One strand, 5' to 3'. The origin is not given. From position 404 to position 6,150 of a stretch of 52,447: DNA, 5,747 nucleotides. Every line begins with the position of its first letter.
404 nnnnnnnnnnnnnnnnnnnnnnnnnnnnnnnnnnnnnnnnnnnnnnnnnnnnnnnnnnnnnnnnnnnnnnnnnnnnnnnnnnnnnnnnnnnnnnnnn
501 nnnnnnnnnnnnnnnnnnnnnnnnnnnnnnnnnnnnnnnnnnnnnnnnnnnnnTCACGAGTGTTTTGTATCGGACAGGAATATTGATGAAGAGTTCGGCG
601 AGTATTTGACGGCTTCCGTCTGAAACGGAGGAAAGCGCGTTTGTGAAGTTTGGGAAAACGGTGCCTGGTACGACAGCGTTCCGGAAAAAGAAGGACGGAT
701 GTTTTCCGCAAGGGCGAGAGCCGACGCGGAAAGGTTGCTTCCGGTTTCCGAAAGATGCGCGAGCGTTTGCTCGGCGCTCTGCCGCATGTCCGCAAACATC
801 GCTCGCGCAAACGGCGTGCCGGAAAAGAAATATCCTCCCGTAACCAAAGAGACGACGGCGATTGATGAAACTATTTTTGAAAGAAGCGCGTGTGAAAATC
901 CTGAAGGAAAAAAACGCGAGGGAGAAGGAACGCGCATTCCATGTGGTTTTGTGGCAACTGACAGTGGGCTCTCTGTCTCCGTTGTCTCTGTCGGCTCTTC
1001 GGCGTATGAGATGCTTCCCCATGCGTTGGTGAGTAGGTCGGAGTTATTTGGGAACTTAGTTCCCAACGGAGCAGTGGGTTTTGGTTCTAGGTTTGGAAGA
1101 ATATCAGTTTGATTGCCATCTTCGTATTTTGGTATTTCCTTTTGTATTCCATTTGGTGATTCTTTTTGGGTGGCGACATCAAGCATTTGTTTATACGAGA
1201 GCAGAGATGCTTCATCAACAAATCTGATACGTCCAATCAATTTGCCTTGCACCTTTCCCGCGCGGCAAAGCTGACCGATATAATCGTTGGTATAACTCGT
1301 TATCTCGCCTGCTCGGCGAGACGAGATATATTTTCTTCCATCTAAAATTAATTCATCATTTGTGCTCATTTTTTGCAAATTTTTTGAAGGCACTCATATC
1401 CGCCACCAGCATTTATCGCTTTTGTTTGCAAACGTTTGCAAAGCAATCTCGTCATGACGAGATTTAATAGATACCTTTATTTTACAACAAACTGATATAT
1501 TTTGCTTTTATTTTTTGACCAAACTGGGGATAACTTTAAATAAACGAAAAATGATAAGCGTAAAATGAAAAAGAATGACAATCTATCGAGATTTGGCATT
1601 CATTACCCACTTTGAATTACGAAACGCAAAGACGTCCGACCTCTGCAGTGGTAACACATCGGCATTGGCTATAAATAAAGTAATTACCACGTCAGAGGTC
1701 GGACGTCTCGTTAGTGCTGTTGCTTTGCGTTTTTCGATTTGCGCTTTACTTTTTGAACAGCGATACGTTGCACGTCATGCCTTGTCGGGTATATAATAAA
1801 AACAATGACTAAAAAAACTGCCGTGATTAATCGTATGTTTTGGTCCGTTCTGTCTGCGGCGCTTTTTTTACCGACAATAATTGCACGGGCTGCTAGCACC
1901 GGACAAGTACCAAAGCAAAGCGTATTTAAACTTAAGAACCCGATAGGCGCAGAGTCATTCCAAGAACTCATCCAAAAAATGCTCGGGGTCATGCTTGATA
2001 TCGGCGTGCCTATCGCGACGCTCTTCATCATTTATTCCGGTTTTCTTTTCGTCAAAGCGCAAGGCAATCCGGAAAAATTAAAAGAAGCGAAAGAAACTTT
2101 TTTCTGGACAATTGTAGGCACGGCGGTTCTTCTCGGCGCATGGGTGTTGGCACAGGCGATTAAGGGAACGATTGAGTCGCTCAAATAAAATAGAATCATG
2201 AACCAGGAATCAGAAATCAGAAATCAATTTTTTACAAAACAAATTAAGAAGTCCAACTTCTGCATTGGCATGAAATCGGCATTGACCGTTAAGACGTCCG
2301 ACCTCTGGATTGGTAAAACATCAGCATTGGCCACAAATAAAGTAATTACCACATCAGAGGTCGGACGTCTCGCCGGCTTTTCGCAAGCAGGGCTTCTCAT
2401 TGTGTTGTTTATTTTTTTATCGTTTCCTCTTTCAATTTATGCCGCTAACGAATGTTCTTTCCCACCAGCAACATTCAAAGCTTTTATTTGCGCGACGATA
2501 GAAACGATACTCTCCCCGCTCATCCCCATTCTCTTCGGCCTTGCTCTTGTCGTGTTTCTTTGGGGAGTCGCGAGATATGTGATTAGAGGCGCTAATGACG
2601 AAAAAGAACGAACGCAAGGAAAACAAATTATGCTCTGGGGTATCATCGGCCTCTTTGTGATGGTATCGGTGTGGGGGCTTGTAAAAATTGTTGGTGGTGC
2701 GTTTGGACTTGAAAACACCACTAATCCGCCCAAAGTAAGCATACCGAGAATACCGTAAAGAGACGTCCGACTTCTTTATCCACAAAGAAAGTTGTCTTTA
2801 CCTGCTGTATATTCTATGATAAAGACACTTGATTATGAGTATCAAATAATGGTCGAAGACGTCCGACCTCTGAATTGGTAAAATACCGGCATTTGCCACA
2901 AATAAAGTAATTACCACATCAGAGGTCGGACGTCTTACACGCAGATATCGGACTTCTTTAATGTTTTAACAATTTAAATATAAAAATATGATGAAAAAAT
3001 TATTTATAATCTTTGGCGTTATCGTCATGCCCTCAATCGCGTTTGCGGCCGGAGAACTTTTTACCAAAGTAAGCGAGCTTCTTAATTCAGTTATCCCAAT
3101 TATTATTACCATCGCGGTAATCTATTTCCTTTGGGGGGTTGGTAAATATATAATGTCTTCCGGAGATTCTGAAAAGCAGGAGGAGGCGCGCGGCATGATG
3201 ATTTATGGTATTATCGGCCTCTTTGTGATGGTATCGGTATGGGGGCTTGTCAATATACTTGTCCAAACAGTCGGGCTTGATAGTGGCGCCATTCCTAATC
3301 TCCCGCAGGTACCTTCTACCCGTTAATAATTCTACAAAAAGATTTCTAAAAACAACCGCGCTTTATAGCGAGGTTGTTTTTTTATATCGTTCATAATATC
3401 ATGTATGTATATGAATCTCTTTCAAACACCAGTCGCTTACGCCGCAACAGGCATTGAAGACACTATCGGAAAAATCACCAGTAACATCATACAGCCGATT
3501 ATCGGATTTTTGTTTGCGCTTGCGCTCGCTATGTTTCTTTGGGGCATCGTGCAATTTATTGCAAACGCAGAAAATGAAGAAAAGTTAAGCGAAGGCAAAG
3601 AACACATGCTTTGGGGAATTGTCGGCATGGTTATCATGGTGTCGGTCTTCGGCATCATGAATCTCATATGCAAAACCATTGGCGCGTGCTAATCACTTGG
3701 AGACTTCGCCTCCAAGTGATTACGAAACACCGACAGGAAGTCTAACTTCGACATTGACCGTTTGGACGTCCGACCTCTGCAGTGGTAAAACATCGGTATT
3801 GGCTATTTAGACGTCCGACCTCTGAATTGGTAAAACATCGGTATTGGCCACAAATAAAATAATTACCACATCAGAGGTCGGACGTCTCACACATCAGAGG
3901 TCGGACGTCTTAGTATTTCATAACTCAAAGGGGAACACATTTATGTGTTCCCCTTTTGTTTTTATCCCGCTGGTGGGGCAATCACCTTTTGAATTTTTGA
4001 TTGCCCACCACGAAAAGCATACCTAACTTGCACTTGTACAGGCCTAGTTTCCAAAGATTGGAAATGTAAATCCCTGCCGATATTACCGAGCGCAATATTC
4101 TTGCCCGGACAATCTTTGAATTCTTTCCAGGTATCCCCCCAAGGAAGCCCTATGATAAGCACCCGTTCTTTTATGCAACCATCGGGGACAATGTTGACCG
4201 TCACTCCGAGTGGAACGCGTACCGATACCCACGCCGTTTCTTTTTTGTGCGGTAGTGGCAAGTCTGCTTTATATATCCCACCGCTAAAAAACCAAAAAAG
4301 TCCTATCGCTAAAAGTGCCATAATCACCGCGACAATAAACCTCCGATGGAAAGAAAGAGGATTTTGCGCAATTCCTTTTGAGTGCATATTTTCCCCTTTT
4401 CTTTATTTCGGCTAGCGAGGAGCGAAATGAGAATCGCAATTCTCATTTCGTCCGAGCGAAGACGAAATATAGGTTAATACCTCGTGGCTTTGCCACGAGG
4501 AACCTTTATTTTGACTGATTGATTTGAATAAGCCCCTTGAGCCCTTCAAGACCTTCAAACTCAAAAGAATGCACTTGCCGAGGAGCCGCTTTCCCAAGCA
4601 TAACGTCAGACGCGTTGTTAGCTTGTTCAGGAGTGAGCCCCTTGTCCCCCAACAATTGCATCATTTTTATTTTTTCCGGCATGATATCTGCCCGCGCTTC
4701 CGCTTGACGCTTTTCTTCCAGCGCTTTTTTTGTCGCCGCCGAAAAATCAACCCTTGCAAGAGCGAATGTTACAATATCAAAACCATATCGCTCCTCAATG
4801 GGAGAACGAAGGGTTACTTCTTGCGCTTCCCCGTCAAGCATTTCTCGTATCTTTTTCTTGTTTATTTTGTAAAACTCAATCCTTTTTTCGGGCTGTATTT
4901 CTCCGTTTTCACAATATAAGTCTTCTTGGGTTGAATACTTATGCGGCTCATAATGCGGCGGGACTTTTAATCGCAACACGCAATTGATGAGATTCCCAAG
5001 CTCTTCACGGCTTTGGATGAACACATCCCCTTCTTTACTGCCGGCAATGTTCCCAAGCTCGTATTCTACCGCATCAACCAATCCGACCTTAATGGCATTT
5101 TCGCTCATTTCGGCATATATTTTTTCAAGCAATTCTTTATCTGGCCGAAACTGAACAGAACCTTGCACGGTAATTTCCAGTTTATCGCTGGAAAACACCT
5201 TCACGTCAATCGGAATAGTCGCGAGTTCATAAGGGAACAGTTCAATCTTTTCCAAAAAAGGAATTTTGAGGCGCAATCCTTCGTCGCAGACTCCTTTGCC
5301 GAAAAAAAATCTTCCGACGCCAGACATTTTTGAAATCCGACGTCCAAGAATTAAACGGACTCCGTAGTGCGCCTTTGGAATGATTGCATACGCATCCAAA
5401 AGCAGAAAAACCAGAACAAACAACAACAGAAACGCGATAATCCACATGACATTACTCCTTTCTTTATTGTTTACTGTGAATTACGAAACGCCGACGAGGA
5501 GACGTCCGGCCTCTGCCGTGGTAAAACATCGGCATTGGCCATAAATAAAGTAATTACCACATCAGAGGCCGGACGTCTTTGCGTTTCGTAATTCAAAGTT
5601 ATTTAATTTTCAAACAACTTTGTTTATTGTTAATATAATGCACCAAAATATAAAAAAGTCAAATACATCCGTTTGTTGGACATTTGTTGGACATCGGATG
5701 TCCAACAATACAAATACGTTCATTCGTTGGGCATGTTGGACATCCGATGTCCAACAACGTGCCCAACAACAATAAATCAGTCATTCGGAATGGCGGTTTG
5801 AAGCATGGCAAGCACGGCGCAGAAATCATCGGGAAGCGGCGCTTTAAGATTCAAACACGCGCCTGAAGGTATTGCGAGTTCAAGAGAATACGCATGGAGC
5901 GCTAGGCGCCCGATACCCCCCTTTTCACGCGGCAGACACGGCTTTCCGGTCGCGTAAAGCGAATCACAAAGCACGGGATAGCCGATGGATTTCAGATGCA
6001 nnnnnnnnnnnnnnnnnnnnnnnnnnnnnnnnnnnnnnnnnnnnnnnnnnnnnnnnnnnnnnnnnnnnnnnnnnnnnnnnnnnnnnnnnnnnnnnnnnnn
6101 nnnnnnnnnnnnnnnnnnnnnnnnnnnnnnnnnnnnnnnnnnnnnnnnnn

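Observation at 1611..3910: High-density ~80-bp palindromic MITE/REP-like element, concentrated between the pilin paralogs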

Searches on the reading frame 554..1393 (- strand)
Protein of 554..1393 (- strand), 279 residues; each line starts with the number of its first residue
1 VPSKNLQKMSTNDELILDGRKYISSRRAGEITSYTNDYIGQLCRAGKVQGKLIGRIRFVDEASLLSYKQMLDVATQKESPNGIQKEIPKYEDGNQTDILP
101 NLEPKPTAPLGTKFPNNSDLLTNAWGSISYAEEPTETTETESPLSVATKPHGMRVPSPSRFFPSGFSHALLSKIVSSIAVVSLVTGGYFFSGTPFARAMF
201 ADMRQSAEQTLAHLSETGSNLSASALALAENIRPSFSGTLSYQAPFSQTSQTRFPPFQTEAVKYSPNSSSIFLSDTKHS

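Call 19: search_protein_families(library=pfam, proteins=[window:554-1393:-], max_evalue=0.01)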
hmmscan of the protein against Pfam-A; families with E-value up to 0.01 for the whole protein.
window:554-1393:- (279 aa): 0 families

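Call 60: search_protein_families(library=pfam, proteins=[window:554-1393:-], max_evalue=0.1)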
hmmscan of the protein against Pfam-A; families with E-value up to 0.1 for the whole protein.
window:554-1393:- (279 aa): 1 family
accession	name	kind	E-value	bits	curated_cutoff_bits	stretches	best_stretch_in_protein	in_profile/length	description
PF09991.14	DUF2232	-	0.034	13.8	27.8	1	169-221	87-140/290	Predicted membrane protein (DUF2232)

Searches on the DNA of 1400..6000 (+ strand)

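Call 34: search_rna_families(source=window, start=1400, end=6000, threshold=evalue, max_evalue=10)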
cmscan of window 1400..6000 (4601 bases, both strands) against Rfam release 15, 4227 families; matches with E-value up to 10: 18.
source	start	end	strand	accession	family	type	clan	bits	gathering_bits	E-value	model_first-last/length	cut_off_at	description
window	5688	5753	+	RF00251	mir-219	Gene; miRNA;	-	26.3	54.5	0.011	1-79/79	no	mir-219 microRNA precursor family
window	5693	5746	-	RF03706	mir-2253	Gene; miRNA;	-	24.5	47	0.1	1-57/57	no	mir-2253 microRNA precursor family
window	3798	3898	-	RF04007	mir-8489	Gene; miRNA;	-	24.5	99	0.1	1-90/90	no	mir-8489 microRNA precursor family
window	3798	3898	+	RF04007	mir-8489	Gene; miRNA;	-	22.6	99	0.34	1-90/90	no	mir-8489 microRNA precursor family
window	3348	3420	-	RF00512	Leu_leader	Cis-reg; leader;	-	22.1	50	0.28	1-148/148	no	Leucine operon leader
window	3809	3887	-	RF03714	MIR774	Gene; miRNA;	-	21.9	80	1.1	1-98/98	no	MIR774 microRNA precursor family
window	3326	3397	+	RF02621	BSnc120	Gene; sRNA;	-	21.7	114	0.19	1-88/88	no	Brucella sRNA 120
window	2752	2801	+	RF04352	Plastid-psbA-4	Cis-reg;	CL00153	20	56.8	7.7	1-61/61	no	Plastid-psbA-4 3UTR RNA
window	3886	3963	+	RF02551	DapZ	Cis-reg;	-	19.2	56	6.4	1-78/78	no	ABC transporter regulator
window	1647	1753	-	RF01051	c-di-GMP-I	Cis-reg; riboswitch;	CL00126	18.3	35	3.4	1-87/87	no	c-di-GMP-I riboswitch aptamer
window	3910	3961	+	RF02066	STnc320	Gene; sRNA;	-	18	50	7.8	1-55/55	no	Salmonella enterica sRNA STnc320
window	3272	3381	+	RF00513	Trp_leader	Cis-reg; leader;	-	17.9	41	5.1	1-100/100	no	Tryptophan operon leader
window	4044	4090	-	RF02172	RFPL3-AS1_2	Gene; lncRNA;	-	17.6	40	0.32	1-71/71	no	RFPL3 antisense RNA 1 conserved region 2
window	2662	2734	-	RF02466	Ms_AS-8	Gene; sRNA;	-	17.1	48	6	1-74/74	no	Actinobacteria sRNA Ms_AS-8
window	5123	5208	-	RF01509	Afu_300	Gene; snRNA; snoRNA; CD-box;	-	17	40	8.6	1-91/91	no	A. fumigatus snoRNA Afu_300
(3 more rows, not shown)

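Call 35: search_dna_similar(query=window:5470-5605:+, collection=plasmids, mode=distant, max_evalue=1)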
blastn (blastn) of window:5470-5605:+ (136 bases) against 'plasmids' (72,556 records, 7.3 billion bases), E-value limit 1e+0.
No match.

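Call 36: search_dna_similar(query=window:5470-5605:+, collection=phages, mode=distant, max_evalue=1)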
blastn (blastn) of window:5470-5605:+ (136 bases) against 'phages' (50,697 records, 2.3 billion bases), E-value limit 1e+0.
No match.

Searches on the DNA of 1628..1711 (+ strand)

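Call 24: build_rna_model(alignment_id=A2)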
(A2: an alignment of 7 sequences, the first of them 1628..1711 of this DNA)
Model R1 built from alignment A2 (7 sequences, 88 columns); structure: RNAalifold consensus.
model positions 84; base pairs 25; branch points 0; effective number of sequences 1.04; information 0.677 bits per position. Calibrated on 0.2 Mb of random sequence (short: E-values are rough).
structure used (alignment columns):
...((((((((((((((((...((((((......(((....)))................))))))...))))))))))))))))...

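Call 25: search_with_rna_model(model_id=R1, source=window, max_evalue=10, filters=off)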
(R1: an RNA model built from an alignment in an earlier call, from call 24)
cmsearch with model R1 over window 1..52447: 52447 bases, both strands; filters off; matches with E-value up to 10: 69.
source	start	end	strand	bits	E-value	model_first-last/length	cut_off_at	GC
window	36700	36783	+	111.5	4.8e-26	1-84/84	no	0.42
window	2855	2938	+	108.5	2.8e-25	1-84/84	no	0.44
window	3807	3890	+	108.3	3.1e-25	1-84/84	no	0.43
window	2290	2373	+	107.8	4.2e-25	1-84/84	no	0.46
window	5498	5581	+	107.6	4.7e-25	1-84/84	no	0.51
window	1628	1711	+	106.4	9.3e-25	1-84/84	no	0.48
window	9261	9347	-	102.6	8.6e-24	1-84/84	no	0.44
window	2854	2937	-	56.8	3.9e-12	1-84/84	no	0.44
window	9262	9348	+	56.1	5.9e-12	1-84/84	no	0.43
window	3806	3889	-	55.9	6.5e-12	1-84/84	no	0.42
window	36699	36782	-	55.5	8.3e-12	1-84/84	no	0.42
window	5497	5580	-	55.3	9.6e-12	1-84/84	no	0.5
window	1627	1710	-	53.9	2.2e-11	1-84/84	no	0.49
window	2289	2372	-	53.3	3e-11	1-84/84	no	0.45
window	5680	5762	+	27.2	0.00013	1-84/84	no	0.45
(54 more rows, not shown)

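Call 26: search_with_rna_model(model_id=R1, sources=[L001, L002, L003, L004, L005, L006, L007, L008, L009, L010, L011, L012, L013, L014, L015, L016, L017, L018, L019, L020, L021, L022, L023, L024, L025, L026, L027, L028, L029, L030, L031, L032, L033, L034, L035, L036, L037, L038, L039, L040, L041, L042, L043, L044, L045, L046, L047, L048, L049, L050, L053, L054, L057, L059, L061], max_evalue=10)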
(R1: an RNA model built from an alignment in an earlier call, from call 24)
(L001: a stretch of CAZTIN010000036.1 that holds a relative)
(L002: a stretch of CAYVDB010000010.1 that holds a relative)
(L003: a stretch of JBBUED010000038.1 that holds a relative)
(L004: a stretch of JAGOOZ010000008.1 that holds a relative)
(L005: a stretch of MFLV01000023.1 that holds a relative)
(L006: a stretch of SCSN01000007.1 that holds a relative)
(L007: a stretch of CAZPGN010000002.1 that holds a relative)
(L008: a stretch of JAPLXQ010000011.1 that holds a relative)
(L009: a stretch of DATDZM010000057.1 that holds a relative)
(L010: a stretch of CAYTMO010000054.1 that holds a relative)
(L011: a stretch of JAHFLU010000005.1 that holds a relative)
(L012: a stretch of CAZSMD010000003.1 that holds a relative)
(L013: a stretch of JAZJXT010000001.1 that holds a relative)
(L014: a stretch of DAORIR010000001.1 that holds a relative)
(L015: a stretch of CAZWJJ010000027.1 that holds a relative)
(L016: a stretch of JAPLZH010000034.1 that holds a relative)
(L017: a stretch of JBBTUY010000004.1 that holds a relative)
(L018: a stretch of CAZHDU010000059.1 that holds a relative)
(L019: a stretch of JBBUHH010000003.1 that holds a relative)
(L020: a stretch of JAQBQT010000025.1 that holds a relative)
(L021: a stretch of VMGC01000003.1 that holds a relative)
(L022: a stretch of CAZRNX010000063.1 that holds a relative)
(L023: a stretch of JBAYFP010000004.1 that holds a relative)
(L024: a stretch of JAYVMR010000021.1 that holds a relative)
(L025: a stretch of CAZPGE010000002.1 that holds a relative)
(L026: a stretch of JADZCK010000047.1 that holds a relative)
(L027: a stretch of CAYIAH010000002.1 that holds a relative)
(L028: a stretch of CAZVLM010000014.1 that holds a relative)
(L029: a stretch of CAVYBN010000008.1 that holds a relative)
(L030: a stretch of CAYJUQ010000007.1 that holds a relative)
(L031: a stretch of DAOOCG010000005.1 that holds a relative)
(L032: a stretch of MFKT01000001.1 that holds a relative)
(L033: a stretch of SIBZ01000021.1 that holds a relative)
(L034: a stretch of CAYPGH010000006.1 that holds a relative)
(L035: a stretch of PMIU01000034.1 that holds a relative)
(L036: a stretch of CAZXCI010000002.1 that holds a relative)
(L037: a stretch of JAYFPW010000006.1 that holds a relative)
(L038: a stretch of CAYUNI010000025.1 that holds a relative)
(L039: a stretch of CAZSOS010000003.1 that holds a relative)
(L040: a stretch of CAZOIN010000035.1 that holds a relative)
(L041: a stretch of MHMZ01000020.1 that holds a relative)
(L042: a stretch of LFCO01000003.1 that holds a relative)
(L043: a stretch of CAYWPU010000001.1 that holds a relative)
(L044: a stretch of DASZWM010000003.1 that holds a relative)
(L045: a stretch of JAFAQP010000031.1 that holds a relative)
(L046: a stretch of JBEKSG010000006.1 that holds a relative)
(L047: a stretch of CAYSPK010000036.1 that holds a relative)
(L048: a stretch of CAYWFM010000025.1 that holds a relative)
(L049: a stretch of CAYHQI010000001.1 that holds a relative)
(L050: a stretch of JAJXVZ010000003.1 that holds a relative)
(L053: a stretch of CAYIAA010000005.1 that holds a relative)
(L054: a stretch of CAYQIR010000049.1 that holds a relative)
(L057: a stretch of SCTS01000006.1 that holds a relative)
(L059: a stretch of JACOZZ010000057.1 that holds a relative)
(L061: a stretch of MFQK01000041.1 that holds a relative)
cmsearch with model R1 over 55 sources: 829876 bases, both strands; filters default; matches with E-value up to 10: 9.
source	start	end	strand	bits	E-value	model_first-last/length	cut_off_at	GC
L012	11492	11526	+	18.1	0.44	1-84/84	no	0.66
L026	1625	1661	+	16.6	1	1-84/84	no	0.41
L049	3485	3519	+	16.2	1.3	1-84/84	no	0.63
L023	12458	12485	+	15.6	1.9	1-84/84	no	0.5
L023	12457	12484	-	15.6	1.9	1-84/84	no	0.5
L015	4560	4586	-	14.7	3.2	1-84/84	no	0.56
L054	1981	2047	-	14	4.8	1-84/84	no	0.46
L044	8893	8921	-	13.2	7.6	1-84/84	no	0.52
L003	11291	11339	+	13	8.3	1-84/84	no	0.51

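Call 45: search_with_rna_model(model_id=R1, sources=[L081, L082, L083, L084, L085, L086, L087, L088, L089, L090, L091, L092, L093, L094, L095, L096, L097, L098, L099, L100, L101, L102, L103, L104, L105, L106, L107, L108, L109, L110, L111, L112, L113, L114, L115, L116, L117, L118, L119, L120, L121, L122, L123, L124, L125, L126, L127, L128, L129, L130, L131, L132, L133, L134, L135, L136, L137, L138, L139, L140, L141, L142, L143, L144, L145, L146, L147, L148, L149, L150, L151, L152, L153, L154, L155, L156, L157, L158, L159, L160], max_evalue=1)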
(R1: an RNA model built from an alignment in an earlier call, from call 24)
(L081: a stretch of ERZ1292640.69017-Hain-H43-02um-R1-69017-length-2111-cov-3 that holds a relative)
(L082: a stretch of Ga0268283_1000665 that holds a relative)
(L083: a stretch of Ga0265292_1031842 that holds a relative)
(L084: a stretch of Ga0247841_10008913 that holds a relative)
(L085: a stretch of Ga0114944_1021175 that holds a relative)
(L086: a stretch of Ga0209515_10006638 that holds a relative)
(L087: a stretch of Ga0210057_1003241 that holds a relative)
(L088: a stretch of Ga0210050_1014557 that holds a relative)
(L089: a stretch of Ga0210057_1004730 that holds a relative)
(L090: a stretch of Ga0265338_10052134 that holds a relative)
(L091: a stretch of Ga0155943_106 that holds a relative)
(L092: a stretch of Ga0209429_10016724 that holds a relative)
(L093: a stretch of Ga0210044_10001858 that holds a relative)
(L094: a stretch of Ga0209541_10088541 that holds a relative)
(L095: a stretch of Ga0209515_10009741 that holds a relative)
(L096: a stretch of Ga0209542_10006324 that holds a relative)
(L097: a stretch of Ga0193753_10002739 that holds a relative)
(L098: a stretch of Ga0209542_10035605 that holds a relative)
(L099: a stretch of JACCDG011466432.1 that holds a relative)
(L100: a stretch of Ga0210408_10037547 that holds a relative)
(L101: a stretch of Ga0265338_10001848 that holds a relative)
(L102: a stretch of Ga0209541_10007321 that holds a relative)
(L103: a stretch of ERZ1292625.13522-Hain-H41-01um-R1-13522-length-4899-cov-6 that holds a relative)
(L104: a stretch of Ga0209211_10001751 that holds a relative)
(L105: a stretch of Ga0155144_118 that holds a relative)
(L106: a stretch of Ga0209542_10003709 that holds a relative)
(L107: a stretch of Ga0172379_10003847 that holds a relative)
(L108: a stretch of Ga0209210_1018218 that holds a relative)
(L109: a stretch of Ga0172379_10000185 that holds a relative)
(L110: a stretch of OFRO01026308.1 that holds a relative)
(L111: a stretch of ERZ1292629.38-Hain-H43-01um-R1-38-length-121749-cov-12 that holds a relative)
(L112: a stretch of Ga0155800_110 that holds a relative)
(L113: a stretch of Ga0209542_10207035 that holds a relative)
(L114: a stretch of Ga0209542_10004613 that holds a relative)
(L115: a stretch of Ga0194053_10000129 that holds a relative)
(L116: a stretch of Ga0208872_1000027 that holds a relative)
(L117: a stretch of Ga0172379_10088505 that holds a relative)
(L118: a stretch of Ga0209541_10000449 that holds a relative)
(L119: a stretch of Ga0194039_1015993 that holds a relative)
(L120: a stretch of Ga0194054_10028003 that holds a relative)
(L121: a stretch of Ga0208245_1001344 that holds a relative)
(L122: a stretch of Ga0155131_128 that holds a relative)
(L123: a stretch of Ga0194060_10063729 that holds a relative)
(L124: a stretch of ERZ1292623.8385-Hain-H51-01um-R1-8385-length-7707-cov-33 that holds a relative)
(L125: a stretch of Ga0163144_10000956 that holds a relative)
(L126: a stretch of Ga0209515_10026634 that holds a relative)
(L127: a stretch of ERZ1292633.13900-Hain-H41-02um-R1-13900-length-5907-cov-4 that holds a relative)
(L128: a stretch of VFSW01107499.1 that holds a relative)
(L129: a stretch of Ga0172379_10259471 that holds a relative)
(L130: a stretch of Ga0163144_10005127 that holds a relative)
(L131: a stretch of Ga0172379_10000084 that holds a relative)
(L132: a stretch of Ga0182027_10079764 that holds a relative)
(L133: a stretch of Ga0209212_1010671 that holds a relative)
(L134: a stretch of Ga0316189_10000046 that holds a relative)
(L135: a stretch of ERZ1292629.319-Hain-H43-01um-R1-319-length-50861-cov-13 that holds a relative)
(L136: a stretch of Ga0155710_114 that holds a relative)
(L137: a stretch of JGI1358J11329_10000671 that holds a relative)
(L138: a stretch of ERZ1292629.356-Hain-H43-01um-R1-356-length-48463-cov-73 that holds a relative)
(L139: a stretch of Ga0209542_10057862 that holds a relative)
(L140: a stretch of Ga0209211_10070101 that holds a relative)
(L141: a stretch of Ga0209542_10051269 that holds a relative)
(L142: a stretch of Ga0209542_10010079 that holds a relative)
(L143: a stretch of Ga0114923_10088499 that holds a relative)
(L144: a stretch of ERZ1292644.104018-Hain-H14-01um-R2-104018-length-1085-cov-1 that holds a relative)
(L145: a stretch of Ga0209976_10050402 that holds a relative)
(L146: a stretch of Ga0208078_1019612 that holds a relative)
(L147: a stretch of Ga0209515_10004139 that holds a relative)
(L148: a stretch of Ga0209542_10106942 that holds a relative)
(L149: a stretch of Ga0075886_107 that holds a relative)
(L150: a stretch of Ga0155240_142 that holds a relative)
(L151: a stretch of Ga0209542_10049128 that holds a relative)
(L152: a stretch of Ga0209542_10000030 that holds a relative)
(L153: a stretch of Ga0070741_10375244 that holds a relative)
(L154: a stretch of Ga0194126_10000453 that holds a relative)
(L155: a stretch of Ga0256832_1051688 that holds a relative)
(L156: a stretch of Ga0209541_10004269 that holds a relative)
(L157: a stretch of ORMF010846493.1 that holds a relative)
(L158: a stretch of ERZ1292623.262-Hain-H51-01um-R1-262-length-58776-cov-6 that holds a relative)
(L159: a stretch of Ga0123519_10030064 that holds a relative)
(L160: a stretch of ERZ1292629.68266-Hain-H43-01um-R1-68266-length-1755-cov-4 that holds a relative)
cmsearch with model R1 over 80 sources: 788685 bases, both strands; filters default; matches with E-value up to 1: 8.
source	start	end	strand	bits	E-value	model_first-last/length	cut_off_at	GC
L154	1026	1074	+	28.6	0.0009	1-84/84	no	0.43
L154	1025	1073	-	27.6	0.0016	1-84/84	no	0.43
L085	433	495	+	26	0.004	1-84/84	no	0.52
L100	2439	2472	+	21.3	0.063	1-84/84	no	0.44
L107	3533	3560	+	19.9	0.14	1-84/84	no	0.71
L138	18503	18541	-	17.8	0.49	1-84/84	no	0.59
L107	3532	3559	-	17.8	0.5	1-84/84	no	0.75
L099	12701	12737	+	17.7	0.52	1-84/84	no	0.41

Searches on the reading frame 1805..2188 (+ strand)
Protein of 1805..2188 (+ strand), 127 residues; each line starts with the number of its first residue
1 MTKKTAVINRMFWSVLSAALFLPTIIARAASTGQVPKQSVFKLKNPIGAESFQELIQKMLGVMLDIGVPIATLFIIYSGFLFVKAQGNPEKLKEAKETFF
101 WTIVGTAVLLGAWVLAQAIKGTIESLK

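Call 16: find_encoding_contigs(protein=window:1805-2188:+, flank=10000, max_places=10)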
Protein window:1805-2188:+ (127 aa): no gene with exactly this product is on record in the collection.

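Call 19: search_protein_families(library=pfam, proteins=[window:1805-2188:+], max_evalue=0.01)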
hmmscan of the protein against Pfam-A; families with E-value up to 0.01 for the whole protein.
window:1805-2188:+ (127 aa): 2 families
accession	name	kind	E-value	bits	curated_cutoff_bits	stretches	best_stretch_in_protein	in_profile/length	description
PF18895.5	T4SS_pilin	-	4.1e-12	46.4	26.6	1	49-119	2-71/71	Type IV secretion system pilin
PF04956.18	TrbC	-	1e-05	26.1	27.9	1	18-118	18-97/98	TrbC/VIRB2 pilin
